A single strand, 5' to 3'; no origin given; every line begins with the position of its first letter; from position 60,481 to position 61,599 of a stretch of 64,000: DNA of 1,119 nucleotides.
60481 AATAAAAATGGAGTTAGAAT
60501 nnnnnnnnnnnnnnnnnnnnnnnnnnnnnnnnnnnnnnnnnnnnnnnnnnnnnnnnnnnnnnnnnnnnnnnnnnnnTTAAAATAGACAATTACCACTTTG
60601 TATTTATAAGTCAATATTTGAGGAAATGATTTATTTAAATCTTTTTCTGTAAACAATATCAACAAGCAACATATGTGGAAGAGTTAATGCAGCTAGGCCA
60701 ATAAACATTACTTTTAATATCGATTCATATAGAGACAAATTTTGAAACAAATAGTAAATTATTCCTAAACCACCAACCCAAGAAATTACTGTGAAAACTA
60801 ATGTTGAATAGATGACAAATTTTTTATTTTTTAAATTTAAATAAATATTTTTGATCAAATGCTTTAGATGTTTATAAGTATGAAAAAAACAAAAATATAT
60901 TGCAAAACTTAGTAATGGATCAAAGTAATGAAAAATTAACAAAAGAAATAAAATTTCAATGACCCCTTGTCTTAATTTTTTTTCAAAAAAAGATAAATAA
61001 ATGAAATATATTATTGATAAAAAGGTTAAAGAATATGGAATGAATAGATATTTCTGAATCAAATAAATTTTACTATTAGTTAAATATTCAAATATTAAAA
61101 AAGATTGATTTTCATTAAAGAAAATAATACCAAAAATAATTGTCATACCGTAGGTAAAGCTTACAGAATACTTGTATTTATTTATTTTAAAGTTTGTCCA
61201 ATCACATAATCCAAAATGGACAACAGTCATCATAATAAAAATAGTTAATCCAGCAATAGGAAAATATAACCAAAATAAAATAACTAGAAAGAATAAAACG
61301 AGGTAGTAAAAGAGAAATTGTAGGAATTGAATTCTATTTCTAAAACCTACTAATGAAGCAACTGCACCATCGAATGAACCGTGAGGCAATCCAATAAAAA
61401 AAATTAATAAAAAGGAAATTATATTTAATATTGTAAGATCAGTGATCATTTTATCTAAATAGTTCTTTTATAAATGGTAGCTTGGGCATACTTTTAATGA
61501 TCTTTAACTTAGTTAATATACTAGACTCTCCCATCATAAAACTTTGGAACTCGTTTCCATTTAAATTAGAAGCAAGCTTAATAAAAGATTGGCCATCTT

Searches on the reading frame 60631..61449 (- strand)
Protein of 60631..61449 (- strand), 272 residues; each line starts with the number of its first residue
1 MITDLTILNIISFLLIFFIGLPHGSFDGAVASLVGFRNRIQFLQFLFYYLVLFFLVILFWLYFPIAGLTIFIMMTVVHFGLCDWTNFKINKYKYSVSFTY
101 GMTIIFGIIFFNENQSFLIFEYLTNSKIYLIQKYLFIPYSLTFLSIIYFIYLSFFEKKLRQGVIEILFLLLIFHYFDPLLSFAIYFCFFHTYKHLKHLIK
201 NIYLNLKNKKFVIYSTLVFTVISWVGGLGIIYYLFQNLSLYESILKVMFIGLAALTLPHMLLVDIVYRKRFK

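Call 6: search_protein_families(library=pfam, proteins=[window:60631-61449:-], max_evalue=0.01)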
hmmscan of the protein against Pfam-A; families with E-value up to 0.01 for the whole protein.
window:60631-61449:- (272 aa): 1 family
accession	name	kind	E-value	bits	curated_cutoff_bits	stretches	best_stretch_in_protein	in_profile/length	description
PF15461.11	BCD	-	8.9e-48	163.7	28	1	15-265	2-265/267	Beta-carotene 15,15'-dioxygenase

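Call 8: find_related_loci(query=window:60631-61449:-, collection=genome_contigs, flank=10000)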
Query window:60631-61449:- (272 aa) in genome_contigs; peptide patterns used: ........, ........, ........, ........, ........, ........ (x = any residue, [..] = any of these).
406 stretches matched a pattern; 70 encode a relative of the query (tblastn E <= 1e-3); 69 distinct loci.
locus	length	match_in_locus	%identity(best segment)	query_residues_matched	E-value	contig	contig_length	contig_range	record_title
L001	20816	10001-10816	90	1-272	8e-156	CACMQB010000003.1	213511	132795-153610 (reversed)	MAG: uncultured Alphaproteobacteria bacterium isolate AG-891-P20 genome assembly, contig: AG-891-P20_NODE_3, whole genom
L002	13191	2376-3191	88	1-272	3e-155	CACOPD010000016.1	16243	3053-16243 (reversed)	MAG: uncultured Alphaproteobacteria bacterium isolate AH-324-F15 genome assembly, contig: AH-324-F15_NODE_16, whole geno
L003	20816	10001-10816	87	1-272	4e-153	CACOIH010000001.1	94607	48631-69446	MAG: uncultured Alphaproteobacteria bacterium isolate AH-321-J05 genome assembly, contig: AH-321-J05_NODE_1, whole genom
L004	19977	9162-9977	87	1-272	2e-152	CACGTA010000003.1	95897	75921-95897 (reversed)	uncultured Alphaproteobacteria bacterium isolate AG-910-K03 genome assembly, contig: AG-910-K03_NODE_3, whole genome sho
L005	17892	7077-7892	88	1-272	6e-150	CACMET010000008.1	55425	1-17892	MAG: uncultured Alphaproteobacteria bacterium isolate AG-891-E15 genome assembly, contig: AG-891-E15_NODE_8, whole genom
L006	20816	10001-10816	89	1-272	2e-149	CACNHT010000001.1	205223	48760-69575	MAG: uncultured Alphaproteobacteria bacterium isolate AG-920-K10 genome assembly, contig: AG-920-K10_NODE_1, whole genom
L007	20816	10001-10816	89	1-272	7e-149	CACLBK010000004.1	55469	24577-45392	uncultured Alphaproteobacteria bacterium isolate AG-461-E22 genome assembly, contig: AG-461-E22_NODE_4, whole genome sho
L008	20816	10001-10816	89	1-272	1e-148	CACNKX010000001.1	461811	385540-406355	MAG: uncultured Alphaproteobacteria bacterium isolate AG-893-E11 genome assembly, contig: AG-893-E11_NODE_1, whole genom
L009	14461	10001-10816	87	1-272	7e-149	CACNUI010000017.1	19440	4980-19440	MAG: uncultured Alphaproteobacteria bacterium isolate AG-893-O06 genome assembly, contig: AG-893-O06_NODE_17, whole geno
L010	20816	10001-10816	88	1-272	5e-148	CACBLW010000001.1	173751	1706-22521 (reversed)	uncultured Alphaproteobacteria bacterium isolate AG-899-M17 genome assembly, contig: AG-899-M17_NODE_1, whole genome sho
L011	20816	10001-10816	88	1-272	3e-148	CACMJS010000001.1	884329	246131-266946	MAG: uncultured Alphaproteobacteria bacterium isolate AG-891-K05 genome assembly, contig: AG-891-K05_NODE_1, whole genom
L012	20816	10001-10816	86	1-272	2e-148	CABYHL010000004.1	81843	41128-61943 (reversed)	MAG: uncultured Alphaproteobacteria bacterium isolate AG-894-D19 genome assembly, contig: AG-894-D19_NODE_4, whole genom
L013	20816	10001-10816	88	1-272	8e-148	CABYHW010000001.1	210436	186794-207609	MAG: uncultured Alphaproteobacteria bacterium isolate AG-894-D03 genome assembly, contig: AG-894-D03_NODE_1, whole genom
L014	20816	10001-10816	88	1-272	6e-148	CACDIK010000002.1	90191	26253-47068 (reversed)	uncultured Alphaproteobacteria bacterium isolate AG-903-O20 genome assembly, contig: AG-903-O20_NODE_2, whole genome sho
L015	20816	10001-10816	88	1-272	6e-147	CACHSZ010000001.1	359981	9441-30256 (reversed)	uncultured Alphaproteobacteria bacterium isolate AG-912-F03 genome assembly, contig: AG-912-F03_NODE_1, whole genome sho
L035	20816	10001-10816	86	1-272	2e-144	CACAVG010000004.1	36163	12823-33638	uncultured Alphaproteobacteria bacterium isolate AG-898-L16 genome assembly, contig: AG-898-L16_NODE_4, whole genome sho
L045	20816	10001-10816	88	1-272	7e-140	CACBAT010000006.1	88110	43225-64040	uncultured Alphaproteobacteria bacterium isolate AG-899-B06 genome assembly, contig: AG-899-B06_NODE_6, whole genome sho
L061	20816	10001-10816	83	1-272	4e-144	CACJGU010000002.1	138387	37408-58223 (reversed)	MAG: uncultured Alphaproteobacteria bacterium isolate AG-915-C06 genome assembly, contig: AG-915-C06_NODE_2, whole genom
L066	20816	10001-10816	88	1-272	3e-136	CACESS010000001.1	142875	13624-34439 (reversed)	uncultured Alphaproteobacteria bacterium isolate AG-907-D22 genome assembly, contig: AG-907-D22_NODE_1, whole genome sho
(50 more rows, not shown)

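Call 44: search_protein_families(library=pfam, proteins=[L066:12673-15279:+, L066:12317-12679:+, L045:14265-16574:-, L045:12296-13474:-, L045:13471-14268:-, L045:17121-18263:+, L035:14402-16378:-, L035:11580-13055:-, L061:17397-19958:+, L012:11356-13605:-], max_evalue=0.001)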
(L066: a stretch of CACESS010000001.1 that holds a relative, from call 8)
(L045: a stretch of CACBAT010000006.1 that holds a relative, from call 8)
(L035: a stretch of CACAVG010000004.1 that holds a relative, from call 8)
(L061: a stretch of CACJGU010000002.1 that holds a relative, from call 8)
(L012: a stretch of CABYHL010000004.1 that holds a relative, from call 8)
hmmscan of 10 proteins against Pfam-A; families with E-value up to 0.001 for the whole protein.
L066:12673-15279:+ (868 aa): 1 family
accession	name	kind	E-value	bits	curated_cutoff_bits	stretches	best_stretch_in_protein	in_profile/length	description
PF19263.5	DUF5906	-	2.5e-18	67.2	27.6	1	556-670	2-114/114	Family of unknown function (DUF5906)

L066:12317-12679:+ (120 aa): 0 families

L045:14265-16574:- (769 aa): 3 families
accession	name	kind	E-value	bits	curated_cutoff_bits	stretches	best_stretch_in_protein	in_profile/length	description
PF03176.21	MMPL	-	7.3e-28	97.9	20.5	2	191-377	112-302/333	MMPL family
PF02460.24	Patched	-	1.8e-08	34.7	23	1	256-375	37-155/156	Patched SSD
PF12349.14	Sterol-sensing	-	0.00066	20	22.3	0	634-767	11-140/153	Sterol-sensing domain of SREBP cleavage-activation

L045:12296-13474:- (392 aa): 0 families

L045:13471-14268:- (265 aa): 2 families
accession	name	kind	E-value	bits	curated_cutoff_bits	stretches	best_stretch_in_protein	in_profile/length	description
PF17131.11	LolA_like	-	1.2e-52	178.7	30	1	77-261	4-183/184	Outer membrane lipoprotein-sorting protein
PF07044.18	DUF1329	-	8.6e-15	55.3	23.1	2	62-122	126-189/368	Protein of unknown function (DUF1329)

L045:17121-18263:+ (380 aa): 0 families

L035:14402-16378:- (658 aa): 0 families

L035:11580-13055:- (491 aa): 0 families

L061:17397-19958:+ (853 aa): 3 families
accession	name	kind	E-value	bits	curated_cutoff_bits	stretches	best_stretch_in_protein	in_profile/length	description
PF04851.21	ResIII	-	4.9e-15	56.2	22.5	1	68-287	20-163/164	Type III restriction enzyme, res subunit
PF00270.35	DEAD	-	3.4e-05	24.1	26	0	82-154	16-86/167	DEAD/DEAH box helicase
PF00271.37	Helicase_C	-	6.2e-05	23.7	23.5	1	367-452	25-108/110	Helicase conserved C-terminal domain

L012:11356-13605:- (749 aa): 1 family
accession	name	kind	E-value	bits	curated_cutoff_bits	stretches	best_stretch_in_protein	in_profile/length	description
PF02493.26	MORN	-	1.6e-17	62.7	22.5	1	671-693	1-23/23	MORN repeat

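Call 65: search_protein_families(library=ncbifam, proteins=[L045:11049-12053:+, L066:11038-12069:+, L066:12673-15279:+], max_evalue=0.001)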
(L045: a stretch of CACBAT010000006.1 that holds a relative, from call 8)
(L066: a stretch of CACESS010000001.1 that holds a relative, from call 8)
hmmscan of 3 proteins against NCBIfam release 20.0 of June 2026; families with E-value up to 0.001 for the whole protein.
L045:11049-12053:+ (334 aa): 3 families
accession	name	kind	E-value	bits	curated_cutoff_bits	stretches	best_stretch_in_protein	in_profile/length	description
NF040815.2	recomb_XerA_Arch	equivalog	9.2e-12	45.1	220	1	156-324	82-254/263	site-specific tyrosine recombinase/integron integrase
TIGR02224.1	recomb_XerC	equivalog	4.4e-05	23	335.15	1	200-307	139-261/295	tyrosine recombinase XerC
TIGR02225.1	recomb_XerD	equivalog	0.00049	19.5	329.6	0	200-312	135-263/290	site-specific tyrosine recombinase XerD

L066:11038-12069:+ (343 aa): 1 family
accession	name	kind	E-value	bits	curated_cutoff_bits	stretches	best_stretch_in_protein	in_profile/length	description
NF040815.2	recomb_XerA_Arch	equivalog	1.7e-05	24.5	220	1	158-333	81-253/263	site-specific tyrosine recombinase/integron integrase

L066:12673-15279:+ (868 aa): 1 family
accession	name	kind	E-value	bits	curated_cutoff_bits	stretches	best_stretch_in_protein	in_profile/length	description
TIGR01613.1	primase_Cterm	subfamily_domain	3.9e-05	22.6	108.7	1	558-657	83-181/304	phage/plasmid primase, P4 family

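Call 66: search_protein_families(library=phrogs, proteins=[L045:11049-12053:+, L066:11038-12069:+, L066:12673-15279:+, L066:12317-12679:+], max_evalue=0.001)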
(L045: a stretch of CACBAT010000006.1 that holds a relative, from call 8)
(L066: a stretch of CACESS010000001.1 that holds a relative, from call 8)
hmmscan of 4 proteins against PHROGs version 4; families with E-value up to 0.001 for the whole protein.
L045:11049-12053:+ (334 aa): 7 families
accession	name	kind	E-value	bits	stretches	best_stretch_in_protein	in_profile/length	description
phrog_1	-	integration and excision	2.8e-47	163.3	1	5-328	113-439/611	integrase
phrog_216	-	integration and excision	5.8e-24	85.7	1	152-332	37-232/301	integrase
phrog_25190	-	integration and excision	5.8e-08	34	1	238-332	5-97/109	integrase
phrog_22184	-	unknown function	9.6e-08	32.8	1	21-156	27-162/254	-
phrog_7685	-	integration and excision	4.5e-06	27.4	1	228-324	124-223/240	integrase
phrog_37709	-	unknown function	0.0003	21.7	1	113-221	9-107/116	-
phrog_35951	-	unknown function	0.00036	22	1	268-311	8-50/97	-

L066:11038-12069:+ (343 aa): 6 families
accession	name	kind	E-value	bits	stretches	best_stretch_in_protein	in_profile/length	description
phrog_1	-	integration and excision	7.5e-51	175.1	1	11-336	104-437/611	integrase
phrog_216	-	integration and excision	1.9e-23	84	1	152-339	34-229/301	integrase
phrog_22184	-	unknown function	1.5e-15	58.4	1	14-233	15-248/254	-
phrog_25190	-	integration and excision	2.8e-07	31.8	1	264-339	20-94/109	integrase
phrog_37709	-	unknown function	7e-06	27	1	129-228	19-111/116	-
phrog_35951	-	unknown function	0.0006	21.2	0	272-334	2-62/97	-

L066:12673-15279:+ (868 aa): 5 families
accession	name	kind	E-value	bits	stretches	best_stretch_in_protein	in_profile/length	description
phrog_1156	-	DNA, RNA and nucleotide metabolism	1.2e-20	74.7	1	511-776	523-778/855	DNA primase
phrog_24712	-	unknown function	5.1e-12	45.5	1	525-757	448-662/801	-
phrog_1829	-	DNA, RNA and nucleotide metabolism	5.3e-11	42.4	1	534-759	488-700/772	DNA primase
phrog_6088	-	DNA, RNA and nucleotide metabolism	3.3e-05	23.5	1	251-404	165-313/772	DNA primase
phrog_7601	-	unknown function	0.00037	21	1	553-676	22-140/289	-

L066:12317-12679:+ (120 aa): 0 families
